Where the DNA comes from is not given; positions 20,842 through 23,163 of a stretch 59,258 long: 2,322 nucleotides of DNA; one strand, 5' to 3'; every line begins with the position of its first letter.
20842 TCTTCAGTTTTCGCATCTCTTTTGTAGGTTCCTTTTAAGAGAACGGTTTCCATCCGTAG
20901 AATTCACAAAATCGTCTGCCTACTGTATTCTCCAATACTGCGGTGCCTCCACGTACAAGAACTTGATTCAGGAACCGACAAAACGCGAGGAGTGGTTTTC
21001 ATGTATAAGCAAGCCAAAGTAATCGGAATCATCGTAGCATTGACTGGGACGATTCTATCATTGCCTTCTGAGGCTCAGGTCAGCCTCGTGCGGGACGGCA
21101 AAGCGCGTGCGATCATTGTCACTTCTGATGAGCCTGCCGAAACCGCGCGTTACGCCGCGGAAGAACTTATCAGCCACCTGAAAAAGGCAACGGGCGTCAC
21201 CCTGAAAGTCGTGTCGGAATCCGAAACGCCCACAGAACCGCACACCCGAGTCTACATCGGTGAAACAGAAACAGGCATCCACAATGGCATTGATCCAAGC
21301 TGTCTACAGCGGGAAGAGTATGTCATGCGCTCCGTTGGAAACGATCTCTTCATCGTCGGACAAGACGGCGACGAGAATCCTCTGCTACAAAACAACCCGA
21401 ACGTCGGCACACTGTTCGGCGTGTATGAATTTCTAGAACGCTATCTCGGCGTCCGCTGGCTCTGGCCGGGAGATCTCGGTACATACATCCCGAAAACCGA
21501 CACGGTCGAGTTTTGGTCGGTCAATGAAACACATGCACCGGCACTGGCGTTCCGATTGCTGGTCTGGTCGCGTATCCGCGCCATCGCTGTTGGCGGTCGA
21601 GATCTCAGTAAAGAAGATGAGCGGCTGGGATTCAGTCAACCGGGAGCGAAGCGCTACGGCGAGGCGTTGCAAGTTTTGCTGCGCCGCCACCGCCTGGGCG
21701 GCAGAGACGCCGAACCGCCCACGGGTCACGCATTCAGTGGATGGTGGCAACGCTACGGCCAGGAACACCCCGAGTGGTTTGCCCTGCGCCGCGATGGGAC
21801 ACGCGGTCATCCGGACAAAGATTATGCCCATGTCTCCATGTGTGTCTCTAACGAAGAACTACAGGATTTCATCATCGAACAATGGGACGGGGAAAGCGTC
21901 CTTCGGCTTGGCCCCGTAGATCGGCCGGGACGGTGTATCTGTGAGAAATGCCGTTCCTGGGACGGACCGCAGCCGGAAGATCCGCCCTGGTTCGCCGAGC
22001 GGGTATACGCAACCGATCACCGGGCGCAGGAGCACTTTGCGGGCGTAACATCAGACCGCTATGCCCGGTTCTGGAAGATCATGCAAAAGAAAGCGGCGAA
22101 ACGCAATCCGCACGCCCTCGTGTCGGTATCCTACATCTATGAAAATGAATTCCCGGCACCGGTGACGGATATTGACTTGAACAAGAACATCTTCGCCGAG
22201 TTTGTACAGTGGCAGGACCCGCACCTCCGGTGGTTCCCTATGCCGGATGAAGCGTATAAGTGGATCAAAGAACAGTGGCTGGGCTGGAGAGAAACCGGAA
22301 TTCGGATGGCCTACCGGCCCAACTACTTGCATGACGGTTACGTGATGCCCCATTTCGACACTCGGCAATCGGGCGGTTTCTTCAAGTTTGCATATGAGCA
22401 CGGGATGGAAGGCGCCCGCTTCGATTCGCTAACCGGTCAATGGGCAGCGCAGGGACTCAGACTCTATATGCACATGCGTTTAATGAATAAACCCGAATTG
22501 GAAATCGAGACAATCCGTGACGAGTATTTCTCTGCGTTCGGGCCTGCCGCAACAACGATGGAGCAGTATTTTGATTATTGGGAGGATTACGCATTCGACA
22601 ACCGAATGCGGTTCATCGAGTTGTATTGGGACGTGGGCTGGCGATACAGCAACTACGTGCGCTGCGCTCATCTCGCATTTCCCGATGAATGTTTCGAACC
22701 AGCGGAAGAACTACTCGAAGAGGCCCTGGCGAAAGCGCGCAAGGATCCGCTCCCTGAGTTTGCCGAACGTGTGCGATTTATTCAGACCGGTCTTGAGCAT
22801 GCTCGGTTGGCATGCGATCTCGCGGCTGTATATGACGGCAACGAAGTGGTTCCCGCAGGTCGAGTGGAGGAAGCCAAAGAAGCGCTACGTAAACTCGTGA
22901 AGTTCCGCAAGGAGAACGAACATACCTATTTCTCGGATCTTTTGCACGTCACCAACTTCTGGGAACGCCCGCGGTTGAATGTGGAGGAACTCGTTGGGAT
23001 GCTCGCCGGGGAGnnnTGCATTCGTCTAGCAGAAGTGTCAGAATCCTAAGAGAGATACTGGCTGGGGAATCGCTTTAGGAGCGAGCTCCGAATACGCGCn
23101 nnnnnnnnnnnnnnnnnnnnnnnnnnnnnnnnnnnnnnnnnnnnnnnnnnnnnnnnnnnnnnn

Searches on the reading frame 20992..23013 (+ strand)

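Call 74: search_protein_families(library=pfam, max_evalue=0.01, proteins=[window:20992-23013:+])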
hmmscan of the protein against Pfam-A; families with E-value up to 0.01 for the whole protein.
window:20992-23013:+ (674 aa): 2 families
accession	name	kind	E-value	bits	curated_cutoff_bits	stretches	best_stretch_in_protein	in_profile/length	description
PF16126.11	DUF4838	-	5.4e-21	75.5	26.6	1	161-528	4-325/325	Domain of unknown function (DUF4838)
PF03648.19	Glyco_hydro_67N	-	0.0057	17.3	24.3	0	41-146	23-119/120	Glycosyl hydrolase family 67 N-terminus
